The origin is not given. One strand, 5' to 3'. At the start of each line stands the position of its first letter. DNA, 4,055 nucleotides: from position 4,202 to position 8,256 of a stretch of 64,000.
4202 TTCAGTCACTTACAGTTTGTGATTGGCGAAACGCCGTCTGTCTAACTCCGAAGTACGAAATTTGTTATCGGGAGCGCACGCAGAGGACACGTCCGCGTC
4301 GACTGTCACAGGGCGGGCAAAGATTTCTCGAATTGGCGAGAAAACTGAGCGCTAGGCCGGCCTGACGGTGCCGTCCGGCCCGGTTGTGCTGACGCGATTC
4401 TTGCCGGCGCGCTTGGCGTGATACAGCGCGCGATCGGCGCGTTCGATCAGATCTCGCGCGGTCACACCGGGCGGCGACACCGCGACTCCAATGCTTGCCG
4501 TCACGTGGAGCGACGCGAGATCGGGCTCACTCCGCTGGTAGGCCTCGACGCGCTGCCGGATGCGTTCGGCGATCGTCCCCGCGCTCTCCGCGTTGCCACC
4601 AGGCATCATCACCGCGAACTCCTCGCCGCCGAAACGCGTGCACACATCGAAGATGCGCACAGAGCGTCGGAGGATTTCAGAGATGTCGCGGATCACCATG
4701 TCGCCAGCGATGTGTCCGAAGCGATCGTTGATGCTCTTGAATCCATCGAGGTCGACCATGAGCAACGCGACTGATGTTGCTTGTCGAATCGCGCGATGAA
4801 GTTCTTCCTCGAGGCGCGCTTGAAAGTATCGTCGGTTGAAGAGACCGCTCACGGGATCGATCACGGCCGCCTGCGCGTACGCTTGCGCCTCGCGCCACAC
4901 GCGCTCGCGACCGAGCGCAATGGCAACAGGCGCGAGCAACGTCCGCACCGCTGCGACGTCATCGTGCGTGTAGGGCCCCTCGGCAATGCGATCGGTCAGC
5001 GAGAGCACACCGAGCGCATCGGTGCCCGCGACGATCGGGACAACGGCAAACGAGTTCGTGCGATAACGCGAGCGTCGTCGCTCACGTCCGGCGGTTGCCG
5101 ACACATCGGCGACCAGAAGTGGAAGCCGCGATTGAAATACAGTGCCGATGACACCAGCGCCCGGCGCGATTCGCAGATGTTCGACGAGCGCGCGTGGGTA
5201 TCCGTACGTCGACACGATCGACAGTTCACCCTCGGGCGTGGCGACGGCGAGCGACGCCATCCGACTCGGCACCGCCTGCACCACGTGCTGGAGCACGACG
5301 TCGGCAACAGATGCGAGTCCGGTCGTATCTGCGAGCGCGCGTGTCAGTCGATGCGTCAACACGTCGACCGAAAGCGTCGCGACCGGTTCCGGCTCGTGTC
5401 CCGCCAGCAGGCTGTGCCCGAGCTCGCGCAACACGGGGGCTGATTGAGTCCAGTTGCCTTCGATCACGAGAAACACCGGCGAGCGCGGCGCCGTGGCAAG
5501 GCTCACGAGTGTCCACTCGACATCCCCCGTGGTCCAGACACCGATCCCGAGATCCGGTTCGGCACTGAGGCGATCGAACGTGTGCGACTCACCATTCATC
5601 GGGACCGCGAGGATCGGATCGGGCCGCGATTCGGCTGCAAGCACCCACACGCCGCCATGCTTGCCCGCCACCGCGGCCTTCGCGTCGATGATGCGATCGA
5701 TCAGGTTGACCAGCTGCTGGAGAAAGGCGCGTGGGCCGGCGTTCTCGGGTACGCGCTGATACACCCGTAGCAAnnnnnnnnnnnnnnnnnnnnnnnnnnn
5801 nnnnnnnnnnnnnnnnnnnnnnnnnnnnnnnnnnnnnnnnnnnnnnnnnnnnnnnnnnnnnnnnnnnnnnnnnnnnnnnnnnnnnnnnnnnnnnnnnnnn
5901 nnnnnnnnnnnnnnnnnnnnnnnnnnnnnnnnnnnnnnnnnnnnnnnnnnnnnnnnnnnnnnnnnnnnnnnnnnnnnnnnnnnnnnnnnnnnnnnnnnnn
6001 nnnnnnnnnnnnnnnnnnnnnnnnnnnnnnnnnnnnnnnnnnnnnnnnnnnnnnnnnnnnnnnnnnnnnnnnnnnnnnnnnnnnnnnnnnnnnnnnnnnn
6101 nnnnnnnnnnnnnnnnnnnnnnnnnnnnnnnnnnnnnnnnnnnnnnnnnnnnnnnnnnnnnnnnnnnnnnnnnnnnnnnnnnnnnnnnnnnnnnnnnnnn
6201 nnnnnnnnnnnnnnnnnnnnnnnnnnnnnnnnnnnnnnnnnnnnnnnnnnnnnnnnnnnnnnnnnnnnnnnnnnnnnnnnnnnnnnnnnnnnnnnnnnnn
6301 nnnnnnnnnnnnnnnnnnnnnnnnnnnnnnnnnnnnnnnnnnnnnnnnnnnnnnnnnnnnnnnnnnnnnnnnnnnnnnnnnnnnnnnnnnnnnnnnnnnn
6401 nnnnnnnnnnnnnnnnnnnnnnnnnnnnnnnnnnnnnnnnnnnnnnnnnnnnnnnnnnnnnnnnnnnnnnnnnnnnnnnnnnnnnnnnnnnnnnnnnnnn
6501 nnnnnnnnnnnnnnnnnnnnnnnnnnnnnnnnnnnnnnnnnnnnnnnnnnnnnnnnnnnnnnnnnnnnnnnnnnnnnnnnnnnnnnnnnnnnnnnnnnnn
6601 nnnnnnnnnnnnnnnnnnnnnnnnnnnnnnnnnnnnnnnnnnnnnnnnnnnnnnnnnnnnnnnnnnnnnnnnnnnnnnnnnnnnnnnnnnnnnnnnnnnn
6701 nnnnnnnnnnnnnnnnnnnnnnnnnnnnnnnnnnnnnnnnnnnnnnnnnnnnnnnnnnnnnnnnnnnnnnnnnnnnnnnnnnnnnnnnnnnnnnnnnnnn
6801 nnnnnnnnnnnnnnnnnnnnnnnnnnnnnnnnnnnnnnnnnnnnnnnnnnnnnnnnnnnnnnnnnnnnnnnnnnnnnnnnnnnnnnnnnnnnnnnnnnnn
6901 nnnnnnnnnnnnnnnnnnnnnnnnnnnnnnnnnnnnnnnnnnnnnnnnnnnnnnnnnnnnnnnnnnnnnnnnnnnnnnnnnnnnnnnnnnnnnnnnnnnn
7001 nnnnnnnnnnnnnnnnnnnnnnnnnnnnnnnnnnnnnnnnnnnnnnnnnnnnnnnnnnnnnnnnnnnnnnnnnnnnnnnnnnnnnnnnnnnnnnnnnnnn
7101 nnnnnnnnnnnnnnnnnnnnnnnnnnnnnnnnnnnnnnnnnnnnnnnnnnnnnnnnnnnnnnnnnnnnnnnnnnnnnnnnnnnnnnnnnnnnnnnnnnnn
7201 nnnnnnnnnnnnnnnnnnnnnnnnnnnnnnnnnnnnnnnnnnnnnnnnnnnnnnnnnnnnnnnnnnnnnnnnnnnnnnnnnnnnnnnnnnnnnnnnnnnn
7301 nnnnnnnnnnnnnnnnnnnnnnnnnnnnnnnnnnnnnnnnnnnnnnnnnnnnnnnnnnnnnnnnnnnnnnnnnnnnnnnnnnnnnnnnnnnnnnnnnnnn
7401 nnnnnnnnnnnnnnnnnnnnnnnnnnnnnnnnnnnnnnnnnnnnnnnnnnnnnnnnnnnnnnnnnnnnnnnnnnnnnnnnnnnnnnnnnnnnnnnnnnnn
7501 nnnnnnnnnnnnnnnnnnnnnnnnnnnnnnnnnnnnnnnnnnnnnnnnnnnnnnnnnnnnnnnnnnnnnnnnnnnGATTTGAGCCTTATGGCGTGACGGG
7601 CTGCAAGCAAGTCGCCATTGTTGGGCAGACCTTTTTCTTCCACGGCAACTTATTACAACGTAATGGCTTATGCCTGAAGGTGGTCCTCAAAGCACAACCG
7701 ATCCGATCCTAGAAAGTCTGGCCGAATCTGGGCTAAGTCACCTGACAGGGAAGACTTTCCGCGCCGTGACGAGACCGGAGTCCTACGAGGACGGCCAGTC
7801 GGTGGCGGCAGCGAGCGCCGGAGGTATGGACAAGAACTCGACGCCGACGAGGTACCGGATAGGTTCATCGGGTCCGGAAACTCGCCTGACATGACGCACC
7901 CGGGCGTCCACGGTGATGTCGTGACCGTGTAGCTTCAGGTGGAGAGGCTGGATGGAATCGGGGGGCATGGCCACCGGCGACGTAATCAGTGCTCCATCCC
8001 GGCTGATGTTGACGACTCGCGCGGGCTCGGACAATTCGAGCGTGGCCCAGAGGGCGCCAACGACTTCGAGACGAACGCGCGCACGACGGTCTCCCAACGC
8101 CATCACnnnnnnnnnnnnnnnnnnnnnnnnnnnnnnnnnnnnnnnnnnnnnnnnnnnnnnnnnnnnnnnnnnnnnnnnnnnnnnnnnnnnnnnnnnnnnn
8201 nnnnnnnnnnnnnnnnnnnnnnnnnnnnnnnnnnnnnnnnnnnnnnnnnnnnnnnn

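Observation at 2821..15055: A ~12-kb c-di-GMP / sigma-54 regulatory island built from sensor-less activators, PilZ proteins and degenerate enzyme folds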

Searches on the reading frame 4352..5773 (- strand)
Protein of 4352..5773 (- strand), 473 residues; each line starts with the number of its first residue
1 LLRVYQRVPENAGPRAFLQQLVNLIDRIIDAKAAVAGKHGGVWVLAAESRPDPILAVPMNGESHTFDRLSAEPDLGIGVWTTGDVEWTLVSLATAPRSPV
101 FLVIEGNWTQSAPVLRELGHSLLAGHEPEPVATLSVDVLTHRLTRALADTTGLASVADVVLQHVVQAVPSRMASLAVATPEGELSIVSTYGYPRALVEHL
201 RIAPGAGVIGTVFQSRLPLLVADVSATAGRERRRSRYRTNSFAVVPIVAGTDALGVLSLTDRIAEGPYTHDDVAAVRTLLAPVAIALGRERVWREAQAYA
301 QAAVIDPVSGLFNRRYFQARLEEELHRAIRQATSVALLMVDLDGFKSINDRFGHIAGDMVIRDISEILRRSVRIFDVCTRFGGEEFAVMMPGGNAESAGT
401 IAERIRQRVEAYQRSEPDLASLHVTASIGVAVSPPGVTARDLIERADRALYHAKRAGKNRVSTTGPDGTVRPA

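Call 4: search_protein_families(library=pfam, proteins=[window:4352-5773:-], max_evalue=0.1)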
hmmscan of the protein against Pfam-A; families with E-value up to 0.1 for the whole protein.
window:4352-5773:- (473 aa): 6 families
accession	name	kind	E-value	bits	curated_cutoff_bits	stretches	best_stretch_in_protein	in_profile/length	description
PF00990.26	GGDEF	-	2.8e-45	154.4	23.8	1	303-460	1-161/161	Diguanylate cyclase, GGDEF domain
PF13185.12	GAF_2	-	2.2e-13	51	28.6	1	152-287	3-135/136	GAF domain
PF01590.32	GAF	-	6.5e-12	46.6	22.4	1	155-287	4-133/133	GAF domain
PF13492.12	GAF_3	-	0.00043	21.1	27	1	160-287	9-127/129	GAF domain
PF22335.1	Cas10-Cmr2_palm2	-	0.011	16.3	27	1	382-461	58-132/133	Cas10/Cmr2, second palm domain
PF18288.6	FAA_hydro_N_2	-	0.083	13.8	25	0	107-129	41-63/78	Fumarylacetoacetase N-terminal domain 2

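Call 7: search_protein_families(library=ncbifam, proteins=[window:4352-5773:-], max_evalue=0.01)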
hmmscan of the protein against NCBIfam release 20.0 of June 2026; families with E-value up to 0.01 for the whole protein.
window:4352-5773:- (473 aa): 26 families (the best 25 are shown)
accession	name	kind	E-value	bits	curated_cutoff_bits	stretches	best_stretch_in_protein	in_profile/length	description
TIGR00254.1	GGDEF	domain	2.1e-52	177.2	37.4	1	301-463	3-166/168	diguanylate cyclase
NF007135.0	PRK09581.1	equivalog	1.4e-49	169.2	474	1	297-463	286-454/457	PleD family two-component system response regulator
NF038266.1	diguan_SiaD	equivalog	3.9e-47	160.7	290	1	297-461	88-252/252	biofilm regulation diguanylate cyclase SiaD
NF007380.0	PRK09894.1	equivalog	6.9e-46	156.9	256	1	259-463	89-286/296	diguanylate cyclase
NF041606.1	dguan_cyc_DgcA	equivalog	7.6e-43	146.7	370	1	244-463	125-338/340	diguanylate cyclase DgcA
NF051473.1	DigCycDgcsShew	equivalog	5e-39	134.4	400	1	297-460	129-287/291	diguanylate cyclase DgcS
NF007423.1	PRK09966.1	equivalog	6.6e-38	130.6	325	1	293-454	229-390/390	diguanylate cyclase DgcN/YfiN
NF047654.1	DiguCycDgcRLepto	equivalog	4.4e-35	121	500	1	298-461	128-293/295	diguanylate cyclase DgcR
NF007298.0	PRK09776.1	equivalog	1.1e-33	116.3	1135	1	300-463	681-844/1111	diguanylate cyclase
NF007599.0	PRK10245.1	equivalog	9.5e-32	109.9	402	1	305-462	212-368/371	diguanylate cyclase AdrA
NF011955.1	PRK15426.1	equivalog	8.1e-31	106.8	408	1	303-463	398-560/564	cellulose biosynthesis regulator diguanylate cyclase DgcQ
NF045675.1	PhdiestaseDibA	equivalog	2.7e-28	98.7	980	1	296-459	196-359/623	phosphodiesterase DibA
NF047872.1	GGDEF_GdpS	equivalog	2.4e-26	92.8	400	1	297-461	181-347/355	GGDEF domain-containing protein GdpS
NF040885.1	diguan_DgcJ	equivalog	4.3e-26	91.7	500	1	299-459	337-491/493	diguanylate cyclase DgcJ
NF007474.0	PRK10060.1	equivalog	9.3e-26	90.2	782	1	298-461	232-392/663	cyclic di-GMP phosphodiesterase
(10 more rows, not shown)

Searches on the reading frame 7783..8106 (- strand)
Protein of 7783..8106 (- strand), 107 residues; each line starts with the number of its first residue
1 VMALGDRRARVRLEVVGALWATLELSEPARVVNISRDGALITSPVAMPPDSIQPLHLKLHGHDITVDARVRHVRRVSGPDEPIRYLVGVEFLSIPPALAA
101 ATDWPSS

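Call 4: search_protein_families(library=pfam, proteins=[window:7783-8106:-], max_evalue=0.1)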
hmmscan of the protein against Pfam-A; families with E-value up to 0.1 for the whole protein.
window:7783-8106:- (107 aa): 2 families
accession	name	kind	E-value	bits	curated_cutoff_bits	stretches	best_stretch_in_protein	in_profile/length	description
PF07238.19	PilZ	-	1.6e-08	35.3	22.5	1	28-97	24-91/102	PilZ domain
PF04023.20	FeoA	-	0.06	13.9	23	0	24-100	7-68/74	FeoA domain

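Call 7: search_protein_families(library=ncbifam, proteins=[window:7783-8106:-], max_evalue=0.01)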
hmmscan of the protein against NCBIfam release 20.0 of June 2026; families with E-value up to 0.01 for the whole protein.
window:7783-8106:- (107 aa): 1 family
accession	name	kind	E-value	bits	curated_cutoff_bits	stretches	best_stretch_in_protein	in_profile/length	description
TIGR02266.1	gmx_TIGR02266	paralog_domain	0.0035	17.5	68.7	1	30-99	20-88/96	TIGR02266 family protein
